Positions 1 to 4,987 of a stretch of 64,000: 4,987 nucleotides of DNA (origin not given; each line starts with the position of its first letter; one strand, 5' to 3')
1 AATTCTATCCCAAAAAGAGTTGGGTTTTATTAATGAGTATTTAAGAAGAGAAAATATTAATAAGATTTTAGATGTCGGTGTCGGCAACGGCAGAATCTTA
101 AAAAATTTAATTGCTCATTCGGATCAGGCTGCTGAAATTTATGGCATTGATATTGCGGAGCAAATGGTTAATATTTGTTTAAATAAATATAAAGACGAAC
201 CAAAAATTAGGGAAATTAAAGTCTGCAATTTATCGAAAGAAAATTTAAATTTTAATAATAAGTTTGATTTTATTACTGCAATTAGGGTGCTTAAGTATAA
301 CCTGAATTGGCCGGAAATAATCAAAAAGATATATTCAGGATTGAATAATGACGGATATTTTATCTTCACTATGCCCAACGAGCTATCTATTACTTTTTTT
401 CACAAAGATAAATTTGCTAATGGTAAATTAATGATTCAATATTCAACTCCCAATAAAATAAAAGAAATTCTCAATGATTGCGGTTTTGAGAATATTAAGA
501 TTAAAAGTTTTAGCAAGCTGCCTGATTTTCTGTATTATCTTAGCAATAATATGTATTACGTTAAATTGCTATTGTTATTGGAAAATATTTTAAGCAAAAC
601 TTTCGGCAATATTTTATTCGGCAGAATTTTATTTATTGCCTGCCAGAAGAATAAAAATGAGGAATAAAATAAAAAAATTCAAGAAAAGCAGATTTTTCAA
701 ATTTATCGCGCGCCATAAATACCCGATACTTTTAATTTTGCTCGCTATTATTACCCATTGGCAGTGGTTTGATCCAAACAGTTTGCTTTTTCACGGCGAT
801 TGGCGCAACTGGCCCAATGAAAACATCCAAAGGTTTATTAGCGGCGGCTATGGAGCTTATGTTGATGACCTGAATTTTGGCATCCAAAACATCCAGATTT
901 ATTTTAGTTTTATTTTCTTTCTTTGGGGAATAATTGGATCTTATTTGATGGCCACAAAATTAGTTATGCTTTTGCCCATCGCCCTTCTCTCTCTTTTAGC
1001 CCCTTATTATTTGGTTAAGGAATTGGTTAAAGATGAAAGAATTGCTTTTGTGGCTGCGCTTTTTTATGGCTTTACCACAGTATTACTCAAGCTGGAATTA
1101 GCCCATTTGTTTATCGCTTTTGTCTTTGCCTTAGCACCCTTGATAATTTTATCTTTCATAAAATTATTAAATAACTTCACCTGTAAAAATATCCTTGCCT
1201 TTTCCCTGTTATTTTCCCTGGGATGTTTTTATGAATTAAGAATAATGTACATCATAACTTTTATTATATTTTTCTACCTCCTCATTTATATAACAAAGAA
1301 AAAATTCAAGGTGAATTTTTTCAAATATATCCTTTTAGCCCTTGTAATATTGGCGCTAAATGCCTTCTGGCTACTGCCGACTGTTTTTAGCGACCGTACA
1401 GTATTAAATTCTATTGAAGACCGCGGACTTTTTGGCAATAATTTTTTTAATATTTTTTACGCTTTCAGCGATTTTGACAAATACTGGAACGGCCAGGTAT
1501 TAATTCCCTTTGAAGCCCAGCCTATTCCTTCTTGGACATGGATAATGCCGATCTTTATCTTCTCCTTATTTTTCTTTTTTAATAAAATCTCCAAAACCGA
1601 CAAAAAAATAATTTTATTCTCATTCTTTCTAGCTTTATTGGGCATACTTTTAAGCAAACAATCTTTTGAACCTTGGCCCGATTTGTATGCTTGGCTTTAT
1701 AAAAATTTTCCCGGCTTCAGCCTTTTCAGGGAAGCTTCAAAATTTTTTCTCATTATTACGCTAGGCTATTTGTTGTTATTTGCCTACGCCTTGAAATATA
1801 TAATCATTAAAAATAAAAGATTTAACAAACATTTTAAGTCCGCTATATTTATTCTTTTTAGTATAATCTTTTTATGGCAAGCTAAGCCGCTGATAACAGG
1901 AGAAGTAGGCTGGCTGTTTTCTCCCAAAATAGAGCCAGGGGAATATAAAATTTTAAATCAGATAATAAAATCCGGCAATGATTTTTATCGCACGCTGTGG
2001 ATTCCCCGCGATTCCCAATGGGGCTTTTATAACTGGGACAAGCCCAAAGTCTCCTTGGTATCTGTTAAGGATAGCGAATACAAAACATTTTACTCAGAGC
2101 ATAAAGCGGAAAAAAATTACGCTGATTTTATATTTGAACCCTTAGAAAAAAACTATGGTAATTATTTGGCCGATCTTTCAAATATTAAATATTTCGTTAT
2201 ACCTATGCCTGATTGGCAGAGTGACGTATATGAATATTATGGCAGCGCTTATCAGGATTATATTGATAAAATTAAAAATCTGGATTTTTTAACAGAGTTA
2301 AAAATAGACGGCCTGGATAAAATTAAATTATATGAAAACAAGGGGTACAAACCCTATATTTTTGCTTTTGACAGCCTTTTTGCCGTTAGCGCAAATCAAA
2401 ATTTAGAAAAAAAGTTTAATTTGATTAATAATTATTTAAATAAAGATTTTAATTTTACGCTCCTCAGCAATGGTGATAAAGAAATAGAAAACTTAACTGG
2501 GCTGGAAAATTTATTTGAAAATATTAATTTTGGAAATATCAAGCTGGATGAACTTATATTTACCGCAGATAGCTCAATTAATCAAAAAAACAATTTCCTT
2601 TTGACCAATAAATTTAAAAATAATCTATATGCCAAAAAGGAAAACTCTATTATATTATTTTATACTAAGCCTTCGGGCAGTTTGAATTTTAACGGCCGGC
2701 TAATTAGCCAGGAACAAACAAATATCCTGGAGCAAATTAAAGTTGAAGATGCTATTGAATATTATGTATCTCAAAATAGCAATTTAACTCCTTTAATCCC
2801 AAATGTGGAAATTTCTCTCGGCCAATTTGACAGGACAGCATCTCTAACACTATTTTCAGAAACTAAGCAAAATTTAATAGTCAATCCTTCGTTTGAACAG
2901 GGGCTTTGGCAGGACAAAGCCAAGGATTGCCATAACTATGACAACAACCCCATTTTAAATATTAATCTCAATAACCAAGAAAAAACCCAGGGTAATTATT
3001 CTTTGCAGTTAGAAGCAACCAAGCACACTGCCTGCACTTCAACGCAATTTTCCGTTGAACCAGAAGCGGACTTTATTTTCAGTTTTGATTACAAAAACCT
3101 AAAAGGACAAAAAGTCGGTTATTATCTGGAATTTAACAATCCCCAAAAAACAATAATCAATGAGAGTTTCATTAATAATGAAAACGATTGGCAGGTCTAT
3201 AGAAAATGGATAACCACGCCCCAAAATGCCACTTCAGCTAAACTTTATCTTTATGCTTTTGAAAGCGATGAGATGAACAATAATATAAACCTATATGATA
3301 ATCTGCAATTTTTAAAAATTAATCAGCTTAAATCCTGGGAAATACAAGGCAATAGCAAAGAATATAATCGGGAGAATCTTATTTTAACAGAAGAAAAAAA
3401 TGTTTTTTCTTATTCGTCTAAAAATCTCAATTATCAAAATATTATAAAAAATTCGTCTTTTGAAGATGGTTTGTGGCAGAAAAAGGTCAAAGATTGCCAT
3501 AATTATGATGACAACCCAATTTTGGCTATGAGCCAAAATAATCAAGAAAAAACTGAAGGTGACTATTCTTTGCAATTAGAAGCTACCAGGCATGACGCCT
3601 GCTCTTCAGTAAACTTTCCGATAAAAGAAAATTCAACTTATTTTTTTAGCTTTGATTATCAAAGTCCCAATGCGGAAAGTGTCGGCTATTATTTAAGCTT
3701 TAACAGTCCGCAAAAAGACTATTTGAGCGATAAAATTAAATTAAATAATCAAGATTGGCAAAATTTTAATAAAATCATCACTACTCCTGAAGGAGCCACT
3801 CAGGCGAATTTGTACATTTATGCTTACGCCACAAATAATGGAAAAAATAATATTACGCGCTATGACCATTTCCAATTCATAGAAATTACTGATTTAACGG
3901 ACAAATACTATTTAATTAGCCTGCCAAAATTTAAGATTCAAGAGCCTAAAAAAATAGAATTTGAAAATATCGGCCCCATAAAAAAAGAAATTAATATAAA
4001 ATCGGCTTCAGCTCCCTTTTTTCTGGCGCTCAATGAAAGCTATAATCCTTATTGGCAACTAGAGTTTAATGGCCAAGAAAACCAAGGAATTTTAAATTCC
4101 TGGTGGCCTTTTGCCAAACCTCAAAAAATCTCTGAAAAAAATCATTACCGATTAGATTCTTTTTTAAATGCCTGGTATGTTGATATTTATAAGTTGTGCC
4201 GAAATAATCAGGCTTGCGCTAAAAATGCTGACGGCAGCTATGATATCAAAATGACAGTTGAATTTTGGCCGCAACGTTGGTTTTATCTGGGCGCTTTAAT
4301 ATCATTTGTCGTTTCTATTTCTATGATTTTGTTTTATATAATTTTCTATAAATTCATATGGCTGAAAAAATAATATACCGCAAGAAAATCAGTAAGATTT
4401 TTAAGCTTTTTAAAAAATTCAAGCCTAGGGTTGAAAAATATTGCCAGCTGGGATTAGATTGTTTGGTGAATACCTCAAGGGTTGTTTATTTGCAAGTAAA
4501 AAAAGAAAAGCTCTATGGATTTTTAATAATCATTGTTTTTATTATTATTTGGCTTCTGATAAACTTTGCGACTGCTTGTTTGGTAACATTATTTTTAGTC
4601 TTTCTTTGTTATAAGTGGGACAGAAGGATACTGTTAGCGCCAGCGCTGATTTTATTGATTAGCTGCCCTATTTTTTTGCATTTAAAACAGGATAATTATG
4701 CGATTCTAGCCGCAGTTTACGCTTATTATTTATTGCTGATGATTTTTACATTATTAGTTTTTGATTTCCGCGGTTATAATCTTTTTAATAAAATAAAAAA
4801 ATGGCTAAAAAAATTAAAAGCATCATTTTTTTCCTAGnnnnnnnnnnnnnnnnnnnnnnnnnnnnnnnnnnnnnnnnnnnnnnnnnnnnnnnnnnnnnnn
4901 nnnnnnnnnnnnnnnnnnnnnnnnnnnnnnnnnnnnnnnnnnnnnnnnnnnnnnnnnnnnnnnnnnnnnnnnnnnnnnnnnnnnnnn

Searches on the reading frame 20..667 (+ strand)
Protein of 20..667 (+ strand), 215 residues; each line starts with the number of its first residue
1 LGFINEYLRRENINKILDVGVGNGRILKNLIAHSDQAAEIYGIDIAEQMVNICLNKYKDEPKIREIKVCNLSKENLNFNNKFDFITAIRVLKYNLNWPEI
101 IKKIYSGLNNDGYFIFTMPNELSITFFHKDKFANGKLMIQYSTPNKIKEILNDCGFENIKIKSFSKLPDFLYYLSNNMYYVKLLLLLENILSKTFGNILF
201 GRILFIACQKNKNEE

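Call 84: search_protein_families(library=pfam, proteins=[window:20-667:+], max_evalue=0.001)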
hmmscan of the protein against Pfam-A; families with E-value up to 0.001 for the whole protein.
window:20-667:+ (215 aa): 12 families
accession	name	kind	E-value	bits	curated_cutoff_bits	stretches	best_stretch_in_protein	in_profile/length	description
PF13489.12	Methyltransf_23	-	9.8e-15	55.1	27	1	12-160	22-163/164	Methyltransferase domain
PF13847.12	Methyltransf_31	-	1e-13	51.6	27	1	14-151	5-141/145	Methyltransferase domain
PF13649.12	Methyltransf_25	-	6.8e-13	49.6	27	1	16-112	1-97/97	Methyltransferase domain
PF08241.18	Methyltransf_11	-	1.3e-12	48.6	21.2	1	17-116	1-95/95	Methyltransferase domain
PF08242.18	Methyltransf_12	-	5.1e-12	46.8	30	1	17-114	1-98/98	Methyltransferase domain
PF01209.24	Ubie_methyltran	-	6.3e-08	32.7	20.1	1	5-113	40-148/233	ubiE/COQ5 methyltransferase family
PF02353.26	CMAS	-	0.0001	22.2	27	1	8-163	58-217/273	Mycolic acid cyclopropane synthetase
PF05219.18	DREV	-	0.00011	21.8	26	1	13-181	95-256/265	DREV methyltransferase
PF06325.19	PrmA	-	0.00013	22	22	1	7-116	158-258/296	Ribosomal protein L11 methyltransferase (PrmA)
PF05891.18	Methyltransf_PK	-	0.00035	20.6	27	1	9-174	52-212/218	AdoMet dependent proline di-methyltransferase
PF08003.17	Methyltransf_9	-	0.0005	19.6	23.8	1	14-162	117-266/315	Protein of unknown function (DUF1698)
PF03848.20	TehB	-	0.00055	19.9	20.4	1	14-115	32-131/193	Tellurite resistance protein TehB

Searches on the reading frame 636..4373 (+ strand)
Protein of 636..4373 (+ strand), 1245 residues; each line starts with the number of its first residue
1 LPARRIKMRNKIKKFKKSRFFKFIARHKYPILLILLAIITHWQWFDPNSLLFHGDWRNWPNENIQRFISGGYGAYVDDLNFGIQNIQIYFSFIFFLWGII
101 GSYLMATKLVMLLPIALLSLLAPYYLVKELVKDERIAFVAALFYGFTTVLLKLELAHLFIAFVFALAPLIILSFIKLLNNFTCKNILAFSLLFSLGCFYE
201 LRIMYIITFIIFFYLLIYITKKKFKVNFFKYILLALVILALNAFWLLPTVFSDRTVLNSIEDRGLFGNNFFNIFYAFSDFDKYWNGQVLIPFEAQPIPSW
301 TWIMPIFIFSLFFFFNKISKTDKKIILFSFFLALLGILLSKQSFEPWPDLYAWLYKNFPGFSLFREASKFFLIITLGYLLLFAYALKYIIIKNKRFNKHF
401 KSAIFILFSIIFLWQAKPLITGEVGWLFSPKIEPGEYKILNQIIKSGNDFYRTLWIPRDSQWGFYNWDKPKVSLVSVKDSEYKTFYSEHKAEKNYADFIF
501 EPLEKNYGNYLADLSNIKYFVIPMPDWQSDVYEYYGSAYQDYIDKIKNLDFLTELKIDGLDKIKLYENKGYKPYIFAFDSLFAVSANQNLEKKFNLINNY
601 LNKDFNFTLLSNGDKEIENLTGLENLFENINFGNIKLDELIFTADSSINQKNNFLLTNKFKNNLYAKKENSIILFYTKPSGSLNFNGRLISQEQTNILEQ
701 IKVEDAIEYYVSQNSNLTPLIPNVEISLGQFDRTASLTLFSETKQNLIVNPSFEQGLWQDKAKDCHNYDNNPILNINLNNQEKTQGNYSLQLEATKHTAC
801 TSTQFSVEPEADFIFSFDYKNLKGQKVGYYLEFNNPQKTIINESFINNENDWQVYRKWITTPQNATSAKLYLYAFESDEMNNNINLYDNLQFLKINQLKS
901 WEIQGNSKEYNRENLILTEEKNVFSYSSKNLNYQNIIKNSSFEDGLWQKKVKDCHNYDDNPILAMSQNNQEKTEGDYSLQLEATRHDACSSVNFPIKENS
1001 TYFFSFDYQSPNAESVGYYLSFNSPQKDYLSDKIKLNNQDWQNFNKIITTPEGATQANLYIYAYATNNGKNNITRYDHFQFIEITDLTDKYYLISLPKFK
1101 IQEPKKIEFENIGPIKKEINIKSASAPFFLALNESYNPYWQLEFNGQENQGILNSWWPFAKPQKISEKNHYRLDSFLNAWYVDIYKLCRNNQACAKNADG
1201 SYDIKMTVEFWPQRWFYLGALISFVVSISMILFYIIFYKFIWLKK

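Call 3: search_protein_families(library=pfam, proteins=[window:636-4373:+], max_evalue=1)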
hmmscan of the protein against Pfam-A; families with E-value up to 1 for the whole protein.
window:636-4373:+ (1245 aa): 3 families
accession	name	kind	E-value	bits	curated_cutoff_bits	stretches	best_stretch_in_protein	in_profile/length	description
PF02018.23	CBM_4_9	-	8.9e-10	39.5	25.9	2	934-1063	1-131/136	Carbohydrate binding domain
PF09586.16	YfhO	-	0.00048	19.1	28.5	1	104-335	89-316/835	Bacterial membrane protein YfhO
PF21316.3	TPPII_GBD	-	0.025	15.3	27.3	1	853-904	5-56/91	TPPII, galactose-binding domain-like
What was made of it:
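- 636..6468 (+): Upstream envelope genes linked in this clade only: a 1245-aa polytopic membrane protein with 2x CBM_4_9 (636-4373), a 159-aa membrane protein (4358-4837) and a 555-aa polytopic membrane protein (4801-6468). CBM_4_9 matches at 8.9e-10 and YfhO weakly (call 3).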

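Call 4: search_protein_families(library=ncbifam, proteins=[window:636-4373:+], max_evalue=1)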
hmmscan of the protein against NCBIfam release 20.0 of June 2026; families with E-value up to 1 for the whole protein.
window:636-4373:+ (1245 aa): 2 families
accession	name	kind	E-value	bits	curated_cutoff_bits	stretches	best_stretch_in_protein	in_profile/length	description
NF053599.1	transp_MmpA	equivalog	0.00015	20.5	210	1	329-413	279-361/543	MmpA family trehalose lipid delivery protein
NF033675.1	NTTRR-F1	subfamily_domain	0.14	12.3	70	1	745-874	3-136/155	NTTRR-F1 domain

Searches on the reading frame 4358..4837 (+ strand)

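Call 3: search_protein_families(library=pfam, proteins=[window:4358-4837:+], max_evalue=1)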
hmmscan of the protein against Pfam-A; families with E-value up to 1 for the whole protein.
window:4358-4837:+ (159 aa): 1 family
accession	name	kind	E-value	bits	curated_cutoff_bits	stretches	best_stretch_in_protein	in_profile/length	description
PF11696.13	DUF3292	-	0.3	9.8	25.7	1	24-102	96-174/648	Protein of unknown function (DUF3292)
